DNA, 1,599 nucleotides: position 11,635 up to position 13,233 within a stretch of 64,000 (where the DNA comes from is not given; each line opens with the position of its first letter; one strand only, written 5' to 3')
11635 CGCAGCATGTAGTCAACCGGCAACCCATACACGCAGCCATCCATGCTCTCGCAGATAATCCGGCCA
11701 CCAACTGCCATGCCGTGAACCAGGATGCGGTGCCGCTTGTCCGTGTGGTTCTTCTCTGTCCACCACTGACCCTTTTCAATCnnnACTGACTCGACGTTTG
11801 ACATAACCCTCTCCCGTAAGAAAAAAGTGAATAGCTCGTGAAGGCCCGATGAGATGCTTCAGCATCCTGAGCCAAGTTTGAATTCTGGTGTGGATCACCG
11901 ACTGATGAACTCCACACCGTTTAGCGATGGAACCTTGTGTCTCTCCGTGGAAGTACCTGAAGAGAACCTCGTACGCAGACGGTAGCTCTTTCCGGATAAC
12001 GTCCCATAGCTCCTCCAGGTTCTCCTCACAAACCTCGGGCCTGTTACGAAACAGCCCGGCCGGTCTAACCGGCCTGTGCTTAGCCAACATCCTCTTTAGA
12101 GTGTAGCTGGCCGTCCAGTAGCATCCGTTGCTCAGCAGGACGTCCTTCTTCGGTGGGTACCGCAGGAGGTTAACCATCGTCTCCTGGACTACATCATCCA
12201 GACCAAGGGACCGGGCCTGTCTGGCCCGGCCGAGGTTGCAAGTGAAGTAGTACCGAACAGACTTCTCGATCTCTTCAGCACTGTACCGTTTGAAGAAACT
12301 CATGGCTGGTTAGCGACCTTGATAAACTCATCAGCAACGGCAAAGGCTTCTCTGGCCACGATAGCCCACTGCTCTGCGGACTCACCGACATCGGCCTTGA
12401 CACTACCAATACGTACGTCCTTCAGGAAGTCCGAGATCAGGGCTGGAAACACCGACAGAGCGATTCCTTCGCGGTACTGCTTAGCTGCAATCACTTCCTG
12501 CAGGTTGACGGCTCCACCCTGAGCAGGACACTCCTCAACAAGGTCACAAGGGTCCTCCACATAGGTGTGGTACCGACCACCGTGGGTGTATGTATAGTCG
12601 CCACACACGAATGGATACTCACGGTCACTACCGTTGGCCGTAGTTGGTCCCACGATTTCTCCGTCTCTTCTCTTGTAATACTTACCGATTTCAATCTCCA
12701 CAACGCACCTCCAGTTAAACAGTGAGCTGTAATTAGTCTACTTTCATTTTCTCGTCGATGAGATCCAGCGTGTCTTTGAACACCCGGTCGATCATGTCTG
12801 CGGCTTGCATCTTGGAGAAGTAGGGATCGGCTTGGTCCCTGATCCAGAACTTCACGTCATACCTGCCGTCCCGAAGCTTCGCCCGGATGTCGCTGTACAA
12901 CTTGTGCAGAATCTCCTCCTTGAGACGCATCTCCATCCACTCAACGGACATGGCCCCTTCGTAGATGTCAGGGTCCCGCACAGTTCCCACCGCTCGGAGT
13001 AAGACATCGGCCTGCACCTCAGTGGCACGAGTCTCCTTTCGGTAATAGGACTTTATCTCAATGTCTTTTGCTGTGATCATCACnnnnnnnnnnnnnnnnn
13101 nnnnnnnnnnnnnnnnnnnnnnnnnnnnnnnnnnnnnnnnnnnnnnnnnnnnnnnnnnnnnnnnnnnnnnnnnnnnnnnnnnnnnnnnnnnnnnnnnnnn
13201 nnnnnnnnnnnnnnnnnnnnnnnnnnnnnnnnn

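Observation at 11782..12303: Phage-encoded ECF-like sigma factor embedded in the early nucleotide-metabolism operon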

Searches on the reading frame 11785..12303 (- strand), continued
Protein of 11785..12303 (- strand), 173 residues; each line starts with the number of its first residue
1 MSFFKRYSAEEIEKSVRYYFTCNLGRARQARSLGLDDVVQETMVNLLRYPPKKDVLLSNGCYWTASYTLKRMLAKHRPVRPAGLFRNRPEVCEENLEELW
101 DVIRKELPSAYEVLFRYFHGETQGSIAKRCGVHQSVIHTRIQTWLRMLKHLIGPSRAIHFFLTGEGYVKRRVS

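Call 80: search_solved_structures(query=A6, max_evalue=1, show_alignments=2)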
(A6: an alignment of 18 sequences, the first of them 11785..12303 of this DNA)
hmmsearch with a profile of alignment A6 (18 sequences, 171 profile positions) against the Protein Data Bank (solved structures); distinct sequences matched with E-value up to 1: 90 (the best 60 are shown).
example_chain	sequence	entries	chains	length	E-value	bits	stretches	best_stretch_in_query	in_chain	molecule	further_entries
4g6d_A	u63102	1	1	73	1.9e-05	27.7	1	104-164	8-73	RNA polymerase sigma factor rpoD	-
7kuf_B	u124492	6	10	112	6.5e-05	26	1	102-166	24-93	RNA polymerase sigma factor, DNA-directed RNA polymerase subunit beta chimera | RNA polymerase sigma factor SigA,DNA-directed RNA polymerase subunit beta | RNA 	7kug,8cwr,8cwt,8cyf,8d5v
5tw1_F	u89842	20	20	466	0.00015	24.8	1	102-160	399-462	RNA polymerase sigma factor SigA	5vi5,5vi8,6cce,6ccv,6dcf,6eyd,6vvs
8gzg_F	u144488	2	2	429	0.00016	24.8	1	90-156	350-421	RNA polymerase sigma factor SigA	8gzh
6wmr_Z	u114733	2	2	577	0.00019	24.5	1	95-160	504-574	RNA polymerase sigma factor RpoD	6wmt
8x6f_E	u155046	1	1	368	0.0002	24.5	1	102-164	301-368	RNA polymerase sigma factor SigA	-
8dy7_F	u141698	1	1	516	0.0002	24.4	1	101-160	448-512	RNA polymerase sigma factor SigA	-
8dy9_F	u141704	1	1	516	0.0002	24.4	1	101-160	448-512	RNA polymerase sigma factor SigA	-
8k60_F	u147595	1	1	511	0.00021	24.4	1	101-160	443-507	RNA polymerase principal sigma factor HrdB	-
7ckq_F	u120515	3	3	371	0.00021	24.3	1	101-163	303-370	RNA polymerase sigma factor SigA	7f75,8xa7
7vpz_F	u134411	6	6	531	0.00023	24.2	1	101-160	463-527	RNA polymerase principal sigma factor HrdB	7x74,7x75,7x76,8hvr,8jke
7vpd_F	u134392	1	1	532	0.00023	24.2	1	101-160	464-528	RNA polymerase sigma factor SigA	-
6ono_B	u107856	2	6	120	0.00026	24.1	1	101-160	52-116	RNA polymerase sigma factor SigA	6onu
5uh5_F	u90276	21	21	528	0.00033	23.7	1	102-160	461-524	RNA polymerase sigma factor SigA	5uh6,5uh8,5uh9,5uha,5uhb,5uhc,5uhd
7kif_F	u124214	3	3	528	0.00033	23.7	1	102-160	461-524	RNA polymerase sigma factor SigA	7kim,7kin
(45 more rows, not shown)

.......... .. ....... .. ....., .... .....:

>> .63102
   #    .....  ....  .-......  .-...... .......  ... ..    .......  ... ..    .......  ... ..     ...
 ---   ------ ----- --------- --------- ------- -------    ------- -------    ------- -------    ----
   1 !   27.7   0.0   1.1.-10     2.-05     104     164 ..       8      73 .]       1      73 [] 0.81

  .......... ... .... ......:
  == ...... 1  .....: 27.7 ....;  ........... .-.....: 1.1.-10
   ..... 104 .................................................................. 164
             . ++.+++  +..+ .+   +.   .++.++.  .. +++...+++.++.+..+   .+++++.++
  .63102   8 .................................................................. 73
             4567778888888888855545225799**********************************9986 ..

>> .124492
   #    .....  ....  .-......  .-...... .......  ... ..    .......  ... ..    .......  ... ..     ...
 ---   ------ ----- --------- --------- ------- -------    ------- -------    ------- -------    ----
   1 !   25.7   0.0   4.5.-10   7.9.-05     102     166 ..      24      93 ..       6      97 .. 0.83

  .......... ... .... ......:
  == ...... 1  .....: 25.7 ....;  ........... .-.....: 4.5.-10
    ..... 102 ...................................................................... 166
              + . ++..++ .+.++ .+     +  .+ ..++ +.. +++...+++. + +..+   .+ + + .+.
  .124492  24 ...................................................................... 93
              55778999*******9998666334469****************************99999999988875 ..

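Call 83: fold_search(model_id=the predicted structure, library=viral)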
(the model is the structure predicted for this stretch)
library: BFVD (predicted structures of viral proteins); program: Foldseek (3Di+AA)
matches with E <= 10: 298; with E <= 0.001: 0
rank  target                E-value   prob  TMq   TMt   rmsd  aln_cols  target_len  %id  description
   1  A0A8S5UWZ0            4.1e-03  1.00  0.32  0.37  11.9       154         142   19  RNA polymerase sigma factor SigS [Siphoviridae sp. ctDmR33]
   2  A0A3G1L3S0            1.3e-02  0.98  0.29  0.25  13.1       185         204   14  RNA polymerase sigma factor [Synechococcus phage S-CBWM1]
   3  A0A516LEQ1            3.3e-02  0.95  0.29  0.33  18.0       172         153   16  (no name in the UniProt tables at hand)
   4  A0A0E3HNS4            3.9e-02  0.95  0.34  0.27  16.4       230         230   17  Subfamily RNA polymerase sigma-70 subunit [Synechococcus phage ACG-2014f]
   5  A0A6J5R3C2            4.1e-02  0.99  0.37  0.34  11.6       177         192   20  Sigma70-ECF, RNA polymerase sigma factor, sigma-70 family [uncultured Caudovirales phage]
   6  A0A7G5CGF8            4.5e-02  0.87  0.25  0.20  15.3       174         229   16  (no name in the UniProt tables at hand)
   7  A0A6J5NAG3            4.5e-02  0.80  0.28  0.25  18.6       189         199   16  Uncharacterized protein [uncultured Caudovirales phage]
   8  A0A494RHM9            8.0e-02  0.89  0.33  0.27  14.8       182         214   15  (no name in the UniProt tables at hand)
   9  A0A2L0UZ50            8.8e-02  0.93  0.33  0.35  17.1       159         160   17  RNA polymerase ECF-type sigma factor [Agrobacterium phage Atu_ph04]
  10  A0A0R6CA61            8.8e-02  0.82  0.26  0.28  15.7       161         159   20  Sigma factor [Citrobacter phage CVT22]
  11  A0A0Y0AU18            1.1e-01  0.25  0.21  0.08  23.1       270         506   13  Sporulation sigma factor SigF [Bacillus phage Eldridge]
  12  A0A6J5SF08            1.2e-01  0.72  0.26  0.28  16.7       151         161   14  RpoE DNA-directed RNA polymerase specialized sigma subunit, sigma24 homolog [uncultured Caudovirales phage]
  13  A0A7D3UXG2            1.3e-01  0.63  0.25  0.24  17.3       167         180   15  (no name in the UniProt tables at hand)
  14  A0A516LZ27            1.3e-01  0.63  0.28  0.27  14.9       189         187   18  (no name in the UniProt tables at hand)
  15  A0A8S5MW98            1.3e-01  0.85  0.31  0.28  14.9       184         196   10  DNA directed RNA polymerase subunit [Siphoviridae sp. ctsBB38]
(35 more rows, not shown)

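Call 89: fold_search(model_id=the predicted structure, library=pdb)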
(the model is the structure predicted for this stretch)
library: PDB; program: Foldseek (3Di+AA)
matches with E <= 10: 174; with E <= 0.001: 0
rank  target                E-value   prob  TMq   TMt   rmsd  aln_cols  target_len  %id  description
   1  6dv9_F                1.6e-02  0.93  0.28  0.28  19.7       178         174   18  Crystal structure of Mycobacterium tuberculosis transcription initiation complex(ECF sigma factor L) containing 5nt RN (released 2019-02-20)
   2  6kop_F                7.8e-02  0.91  0.30  0.32  18.6       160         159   18  Mycobacterium tuberculosis initial transcription complex comprising sigma H and 5'-OH RNA of 9 nt (released 2020-03-11)
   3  5zx2_F                1.0e-01  0.85  0.29  0.29  16.7       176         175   17  Mycobacterium tuberculosis RNA polymerase transcription initiation complex with ECF sigma factor sigma H and 7nt RNA (released 2019-03-20)
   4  1or7_B                1.1e-01  0.96  0.34  0.35  12.0       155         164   18  Crystal Structure of Escherichia coli sigmaE with the Cytoplasmic Domain of its Anti-sigma RseA (released 2003-04-15)
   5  8z6g_D                1.4e-01  0.60  0.27  0.28  14.8       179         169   18  the AlgU-MucAcyto complex structure in Pseudomonas aeruginosa (released 2024-05-08)
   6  9a4r_A                1.5e-01  0.80  0.28  0.23  14.7       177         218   16  Integrative model of RPSH-RPOB by crosslinking MS and deep learning (released 2024-09-18)
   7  5uxx_A                1.6e-01  0.84  0.31  0.33  18.5       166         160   14  Co-crystal structure of the sigma factor RpoE in complex with the anti-sigma factor NepR from Bartonella quintana (released 2018-02-28)
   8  6jcy_F                1.7e-01  0.72  0.29  0.30  15.7       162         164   16  Mycobacterium tuberculosis RNA polymerase transcription initiation open complex with a chimeric ECF sigma factor sigH/ (released 2019-05-29)
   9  6tye_F                1.8e-01  0.66  0.29  0.30  18.4       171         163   18  Crystal structure of MTB sigma L transcription initiation complex with 5 nt long RNA primer (released 2020-03-11)
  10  5uxx_C                1.9e-01  0.80  0.30  0.32  18.5       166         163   14  Co-crystal structure of the sigma factor RpoE in complex with the anti-sigma factor NepR from Bartonella quintana (released 2018-02-28)
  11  8z6g_B                2.0e-01  0.60  0.27  0.28  12.8       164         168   17  the AlgU-MucAcyto complex structure in Pseudomonas aeruginosa (released 2024-05-08)
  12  1or7_A                2.1e-01  0.82  0.31  0.30  14.8       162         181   18  Crystal Structure of Escherichia coli sigmaE with the Cytoplasmic Domain of its Anti-sigma RseA (released 2003-04-15)
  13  6kon_F                2.1e-01  0.66  0.28  0.28  18.4       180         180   17  Mycobacterium tuberculosis initial transcription complex comprising sigma H and 5'-OH RNA of 5 nt (released 2020-03-11)
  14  9m7y_F                2.5e-01  0.47  0.27  0.23  17.4       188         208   15  Cryo-EM structure of gp79-dependent RNAP promoter open complex (released 2025-09-03)
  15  6koo_F                2.8e-01  0.63  0.30  0.28  16.3       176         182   17  Mycobacterium tuberculosis initial transcription complex comprising sigma H and 5'-OH RNA of 7 nt (released 2020-03-11)
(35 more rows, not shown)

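Call 90: find_encoding_contigs(protein=P0013, flank=5000, max_places=3)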
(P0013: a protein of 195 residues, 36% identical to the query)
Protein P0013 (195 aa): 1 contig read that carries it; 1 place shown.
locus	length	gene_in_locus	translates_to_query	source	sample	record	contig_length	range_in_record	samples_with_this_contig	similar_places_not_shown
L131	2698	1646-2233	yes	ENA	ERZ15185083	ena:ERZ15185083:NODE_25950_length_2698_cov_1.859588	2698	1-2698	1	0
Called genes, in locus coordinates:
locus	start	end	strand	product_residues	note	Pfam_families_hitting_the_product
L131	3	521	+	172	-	?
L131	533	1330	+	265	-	PF02511:Thy1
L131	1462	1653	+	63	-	-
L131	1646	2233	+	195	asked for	PF04545:Sigma70_r4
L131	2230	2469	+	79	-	-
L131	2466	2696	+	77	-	?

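Call 91: find_encoding_contigs(protein=P0014, flank=5000, max_places=3)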
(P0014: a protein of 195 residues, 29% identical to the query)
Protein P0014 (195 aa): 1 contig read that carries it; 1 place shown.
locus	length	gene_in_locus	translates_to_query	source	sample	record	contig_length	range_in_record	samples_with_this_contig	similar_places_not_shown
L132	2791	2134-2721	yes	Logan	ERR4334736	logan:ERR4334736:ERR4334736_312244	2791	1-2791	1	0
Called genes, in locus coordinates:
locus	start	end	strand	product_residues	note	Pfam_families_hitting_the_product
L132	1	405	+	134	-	?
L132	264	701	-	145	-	-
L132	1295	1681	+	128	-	PF24729:Acb2_Tad1_hairpin (weak)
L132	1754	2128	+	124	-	-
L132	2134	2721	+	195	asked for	-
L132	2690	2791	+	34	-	?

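Call 94: search_protein_families(library=ncbifam, alignment_id=A6, max_evalue=0.1)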
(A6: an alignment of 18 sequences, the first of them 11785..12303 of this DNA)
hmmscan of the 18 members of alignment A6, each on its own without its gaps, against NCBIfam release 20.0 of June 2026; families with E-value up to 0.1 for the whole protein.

A. member 1, window:11785-12303:- (173 aa): 4 families
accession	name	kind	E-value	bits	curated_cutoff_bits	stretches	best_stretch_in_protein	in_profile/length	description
TIGR02937.1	sigma70-ECF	superfamily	3.5e-07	30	42.9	1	27-150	18-163/165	sigma-70 family RNA polymerase sigma factor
NF007227.0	PRK09645.1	subfamily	0.023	14.6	202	0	108-150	125-168/177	sigma-70 family RNA polymerase sigma factor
TIGR02959.1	SigZ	equivalog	0.033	14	168.65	0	89-152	83-148/170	RNA polymerase sigma factor SigZ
NF007228.0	PRK09646.1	subfamily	0.053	13.2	226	1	113-153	151-191/194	ECF RNA polymerase sigma factor SigK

B. families by the number of members that match (of 18 scanned): 43 families (the first 25 are shown)
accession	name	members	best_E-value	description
TIGR02937.1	sigma70-ECF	17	1.7e-08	sigma-70 family RNA polymerase sigma factor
TIGR02980.1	SigBFG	6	0.0016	SigB/SigF/SigG family RNA polymerase sigma factor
TIGR02393.1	RpoD_Cterm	5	8.9e-05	RNA polymerase sigma factor RpoD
TIGR02983.1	SigE-fam_strep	5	0.0017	SigE family RNA polymerase sigma factor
NF005693.0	PRK07500.1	4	5.1e-06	RNA polymerase factor sigma-32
NF004561.0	PRK05901.1-3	4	1.6e-05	RNA polymerase sigma factor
NF009177.0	PRK12525.1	4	4.6e-05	RNA polymerase sigma factor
NF041931.2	MzaA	4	4.6e-05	MZA anti-phage system associated sigma-70 family RNA polymerase sigma factor MzaA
NF004560.0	PRK05901.1-1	4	6.4e-05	RNA polymerase sigma factor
TIGR02392.1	rpoH_proteo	4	0.00014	RNA polymerase sigma factor RpoH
NF005143.0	PRK06596.1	4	0.00034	RNA polymerase factor sigma-32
NF004566.0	PRK05901.2-4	4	0.00083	RNA polymerase sigma factor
NF007227.0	PRK09645.1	4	0.0012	sigma-70 family RNA polymerase sigma factor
TIGR02394.1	rpoS_proteo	4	0.0014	RNA polymerase sigma factor RpoS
NF005920.0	PRK07921.1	4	0.0024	RNA polymerase sigma factor SigB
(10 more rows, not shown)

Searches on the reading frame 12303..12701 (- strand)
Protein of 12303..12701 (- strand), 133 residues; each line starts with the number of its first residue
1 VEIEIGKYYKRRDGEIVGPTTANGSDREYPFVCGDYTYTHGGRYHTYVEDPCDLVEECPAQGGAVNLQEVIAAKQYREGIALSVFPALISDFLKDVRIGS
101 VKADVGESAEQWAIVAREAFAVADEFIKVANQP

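Call 3: search_protein_families(library=pfam, proteins=[window:12303-12701:-], max_evalue=1)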
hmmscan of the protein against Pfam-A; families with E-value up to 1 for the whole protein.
window:12303-12701:- (133 aa): 0 families

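Call 4: search_protein_families(library=phrogs, proteins=[window:12303-12701:-], max_evalue=0.1)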
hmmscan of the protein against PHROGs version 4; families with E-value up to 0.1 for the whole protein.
window:12303-12701:- (133 aa): 1 family
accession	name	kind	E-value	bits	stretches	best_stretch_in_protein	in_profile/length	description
phrog_23578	-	unknown function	0.00013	23.1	1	2-58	24-83/146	-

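Call 86: search_protein_families(library=pfam, proteins=[window:12303-12701:-], max_evalue=5)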
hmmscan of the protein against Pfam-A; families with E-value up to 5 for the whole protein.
window:12303-12701:- (133 aa): 0 families

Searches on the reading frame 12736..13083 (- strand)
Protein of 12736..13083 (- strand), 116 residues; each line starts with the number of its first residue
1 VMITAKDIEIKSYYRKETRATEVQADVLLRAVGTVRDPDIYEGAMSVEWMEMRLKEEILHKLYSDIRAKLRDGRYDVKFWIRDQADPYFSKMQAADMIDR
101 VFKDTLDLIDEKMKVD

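Call 3: search_protein_families(library=pfam, proteins=[window:12736-13083:-], max_evalue=1)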
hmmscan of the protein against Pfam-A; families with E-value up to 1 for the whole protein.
window:12736-13083:- (116 aa): 0 families

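Call 4: search_protein_families(library=phrogs, proteins=[window:12736-13083:-], max_evalue=0.1)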
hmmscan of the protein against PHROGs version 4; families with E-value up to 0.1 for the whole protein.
window:12736-13083:- (116 aa): 1 family
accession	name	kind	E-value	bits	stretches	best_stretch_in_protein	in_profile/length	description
phrog_28182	-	unknown function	0.065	14.4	1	48-114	76-130/176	-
